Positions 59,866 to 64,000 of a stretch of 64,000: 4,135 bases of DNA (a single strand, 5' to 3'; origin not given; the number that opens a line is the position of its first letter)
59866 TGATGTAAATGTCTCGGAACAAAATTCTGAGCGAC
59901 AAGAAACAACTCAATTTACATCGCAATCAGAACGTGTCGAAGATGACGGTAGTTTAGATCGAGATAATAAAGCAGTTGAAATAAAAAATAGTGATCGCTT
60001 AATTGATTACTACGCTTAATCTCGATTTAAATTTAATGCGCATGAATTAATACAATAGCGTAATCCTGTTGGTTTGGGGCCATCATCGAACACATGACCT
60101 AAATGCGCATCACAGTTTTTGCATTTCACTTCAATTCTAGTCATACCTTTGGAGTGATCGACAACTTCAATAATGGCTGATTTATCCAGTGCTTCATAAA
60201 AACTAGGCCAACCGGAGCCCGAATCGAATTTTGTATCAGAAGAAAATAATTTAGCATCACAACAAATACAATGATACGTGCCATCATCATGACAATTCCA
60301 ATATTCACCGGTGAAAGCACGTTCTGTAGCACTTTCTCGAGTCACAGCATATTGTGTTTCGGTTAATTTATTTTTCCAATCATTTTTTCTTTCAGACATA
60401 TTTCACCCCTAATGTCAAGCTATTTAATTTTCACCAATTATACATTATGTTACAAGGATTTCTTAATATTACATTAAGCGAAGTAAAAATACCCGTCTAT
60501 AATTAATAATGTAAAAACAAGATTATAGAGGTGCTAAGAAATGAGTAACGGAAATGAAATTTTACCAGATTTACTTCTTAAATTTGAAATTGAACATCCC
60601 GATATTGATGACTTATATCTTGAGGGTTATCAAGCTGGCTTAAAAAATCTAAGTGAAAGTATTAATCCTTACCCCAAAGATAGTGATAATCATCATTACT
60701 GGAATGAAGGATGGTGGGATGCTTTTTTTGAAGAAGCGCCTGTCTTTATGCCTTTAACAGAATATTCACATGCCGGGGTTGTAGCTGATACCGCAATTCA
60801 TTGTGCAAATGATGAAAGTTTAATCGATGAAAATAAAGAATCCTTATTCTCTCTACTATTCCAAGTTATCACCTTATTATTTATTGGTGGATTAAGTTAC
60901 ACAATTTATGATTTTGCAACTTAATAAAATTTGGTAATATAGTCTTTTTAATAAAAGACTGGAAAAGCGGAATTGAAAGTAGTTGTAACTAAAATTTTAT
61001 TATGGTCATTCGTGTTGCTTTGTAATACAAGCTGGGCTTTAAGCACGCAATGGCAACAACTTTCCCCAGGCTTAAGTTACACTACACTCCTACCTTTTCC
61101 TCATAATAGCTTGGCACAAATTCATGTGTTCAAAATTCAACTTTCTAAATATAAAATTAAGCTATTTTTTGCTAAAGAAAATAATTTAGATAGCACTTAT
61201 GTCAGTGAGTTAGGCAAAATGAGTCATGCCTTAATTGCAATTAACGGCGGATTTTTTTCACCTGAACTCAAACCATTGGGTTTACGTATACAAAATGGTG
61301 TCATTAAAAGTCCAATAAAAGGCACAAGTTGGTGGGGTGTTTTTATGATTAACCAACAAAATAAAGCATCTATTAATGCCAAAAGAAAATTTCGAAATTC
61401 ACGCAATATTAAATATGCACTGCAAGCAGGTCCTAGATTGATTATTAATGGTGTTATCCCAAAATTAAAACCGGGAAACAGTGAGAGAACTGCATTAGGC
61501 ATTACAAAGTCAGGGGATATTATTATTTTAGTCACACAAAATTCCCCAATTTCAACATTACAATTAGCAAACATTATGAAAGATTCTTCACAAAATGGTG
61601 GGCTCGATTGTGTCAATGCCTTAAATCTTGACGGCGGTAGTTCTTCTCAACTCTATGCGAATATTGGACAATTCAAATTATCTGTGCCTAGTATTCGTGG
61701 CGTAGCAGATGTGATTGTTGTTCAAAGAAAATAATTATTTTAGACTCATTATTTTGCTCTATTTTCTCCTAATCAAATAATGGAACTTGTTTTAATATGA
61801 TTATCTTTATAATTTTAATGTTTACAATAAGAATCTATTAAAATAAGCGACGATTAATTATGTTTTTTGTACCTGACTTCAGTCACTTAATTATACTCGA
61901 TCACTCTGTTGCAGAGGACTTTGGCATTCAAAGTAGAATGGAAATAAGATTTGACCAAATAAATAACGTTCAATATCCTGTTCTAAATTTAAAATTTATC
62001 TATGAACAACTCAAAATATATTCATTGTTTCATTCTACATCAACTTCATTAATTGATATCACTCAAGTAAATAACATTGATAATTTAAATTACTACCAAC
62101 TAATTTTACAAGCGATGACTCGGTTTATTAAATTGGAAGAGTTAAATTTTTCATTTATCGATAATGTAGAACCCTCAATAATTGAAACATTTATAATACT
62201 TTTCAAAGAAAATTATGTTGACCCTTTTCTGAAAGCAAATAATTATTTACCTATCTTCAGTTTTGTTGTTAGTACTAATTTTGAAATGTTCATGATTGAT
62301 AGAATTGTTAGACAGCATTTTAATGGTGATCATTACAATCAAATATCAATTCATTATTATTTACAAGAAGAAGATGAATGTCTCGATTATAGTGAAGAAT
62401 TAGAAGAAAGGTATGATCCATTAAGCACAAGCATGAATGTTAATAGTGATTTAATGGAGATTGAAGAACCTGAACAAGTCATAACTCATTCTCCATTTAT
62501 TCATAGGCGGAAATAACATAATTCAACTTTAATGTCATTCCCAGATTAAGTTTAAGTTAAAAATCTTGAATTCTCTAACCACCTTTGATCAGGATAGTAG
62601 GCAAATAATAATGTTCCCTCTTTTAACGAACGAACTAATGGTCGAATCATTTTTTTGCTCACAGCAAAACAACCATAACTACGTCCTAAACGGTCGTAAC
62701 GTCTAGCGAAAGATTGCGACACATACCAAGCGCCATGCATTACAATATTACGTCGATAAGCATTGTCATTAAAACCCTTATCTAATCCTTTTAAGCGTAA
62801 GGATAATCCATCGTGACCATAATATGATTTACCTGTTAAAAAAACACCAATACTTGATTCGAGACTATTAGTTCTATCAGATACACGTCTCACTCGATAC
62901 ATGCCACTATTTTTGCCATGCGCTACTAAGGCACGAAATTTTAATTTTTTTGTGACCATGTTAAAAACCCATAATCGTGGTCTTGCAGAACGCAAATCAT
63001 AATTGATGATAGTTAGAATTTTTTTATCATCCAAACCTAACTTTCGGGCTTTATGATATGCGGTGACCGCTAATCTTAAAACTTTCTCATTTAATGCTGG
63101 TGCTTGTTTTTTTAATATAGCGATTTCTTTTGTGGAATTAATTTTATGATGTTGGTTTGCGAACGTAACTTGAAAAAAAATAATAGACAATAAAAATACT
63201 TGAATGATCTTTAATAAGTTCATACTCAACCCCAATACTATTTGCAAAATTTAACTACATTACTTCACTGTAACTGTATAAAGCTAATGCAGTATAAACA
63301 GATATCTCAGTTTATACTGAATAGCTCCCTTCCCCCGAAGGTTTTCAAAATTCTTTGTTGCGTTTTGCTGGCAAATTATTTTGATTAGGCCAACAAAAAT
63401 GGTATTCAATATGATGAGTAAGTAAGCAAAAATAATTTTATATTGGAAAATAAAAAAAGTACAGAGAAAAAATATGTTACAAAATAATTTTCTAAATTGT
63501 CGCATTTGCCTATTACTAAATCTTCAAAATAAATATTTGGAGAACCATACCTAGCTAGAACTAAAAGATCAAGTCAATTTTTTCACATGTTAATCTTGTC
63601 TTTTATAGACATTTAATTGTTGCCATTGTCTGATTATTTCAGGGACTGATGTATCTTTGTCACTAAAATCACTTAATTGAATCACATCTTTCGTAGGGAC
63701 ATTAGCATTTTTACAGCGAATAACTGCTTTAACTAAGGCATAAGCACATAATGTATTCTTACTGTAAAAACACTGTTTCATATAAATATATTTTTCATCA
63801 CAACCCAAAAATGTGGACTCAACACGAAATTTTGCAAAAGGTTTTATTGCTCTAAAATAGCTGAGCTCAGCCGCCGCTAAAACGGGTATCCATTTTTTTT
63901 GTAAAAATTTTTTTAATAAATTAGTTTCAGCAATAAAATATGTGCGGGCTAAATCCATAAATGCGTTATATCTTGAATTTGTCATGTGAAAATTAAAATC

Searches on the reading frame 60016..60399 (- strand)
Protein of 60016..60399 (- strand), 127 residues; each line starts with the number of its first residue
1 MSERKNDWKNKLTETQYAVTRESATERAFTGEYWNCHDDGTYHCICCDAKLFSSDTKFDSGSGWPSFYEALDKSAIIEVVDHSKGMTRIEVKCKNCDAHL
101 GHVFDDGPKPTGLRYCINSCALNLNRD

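Call 87: search_protein_families(library=pfam, proteins=[window:60016-60399:-], max_evalue=0.0001)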
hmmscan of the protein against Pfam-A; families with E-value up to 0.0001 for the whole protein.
window:60016-60399:- (127 aa): 1 family
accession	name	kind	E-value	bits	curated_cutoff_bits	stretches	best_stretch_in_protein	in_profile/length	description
PF01641.26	SelR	-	8.9e-52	174.4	24.9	1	12-125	1-115/116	SelR domain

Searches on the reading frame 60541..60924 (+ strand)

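Call 87: search_protein_families(library=pfam, proteins=[window:60541-60924:+], max_evalue=0.0001)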
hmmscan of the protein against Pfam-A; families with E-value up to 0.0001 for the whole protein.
window:60541-60924:+ (127 aa): 1 family
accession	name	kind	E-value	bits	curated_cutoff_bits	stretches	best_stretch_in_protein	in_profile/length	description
PF04957.18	RMF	-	9.7e-05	22.8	27.9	0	26-61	13-48/53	Ribosome modulation factor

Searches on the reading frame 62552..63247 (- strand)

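Call 87: search_protein_families(library=pfam, proteins=[window:62552-63247:-], max_evalue=0.0001)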
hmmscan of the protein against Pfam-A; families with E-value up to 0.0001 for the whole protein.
window:62552-63247:- (231 aa): 1 family
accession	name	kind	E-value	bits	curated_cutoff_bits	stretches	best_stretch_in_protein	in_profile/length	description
PF13645.11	YkuD_2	-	7.1e-58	195.2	27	1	50-217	3-169/169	L,D-transpeptidase catalytic domain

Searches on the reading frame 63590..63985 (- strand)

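Call 87: search_protein_families(library=pfam, proteins=[window:63590-63985:-], max_evalue=0.0001)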
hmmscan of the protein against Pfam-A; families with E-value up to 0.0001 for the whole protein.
window:63590-63985:- (131 aa): 1 family
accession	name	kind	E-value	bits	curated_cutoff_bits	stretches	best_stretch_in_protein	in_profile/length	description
PF13279.12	4HBT_2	-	1.4e-15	58.3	25.5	1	1-110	12-110/122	Thioesterase-like superfamily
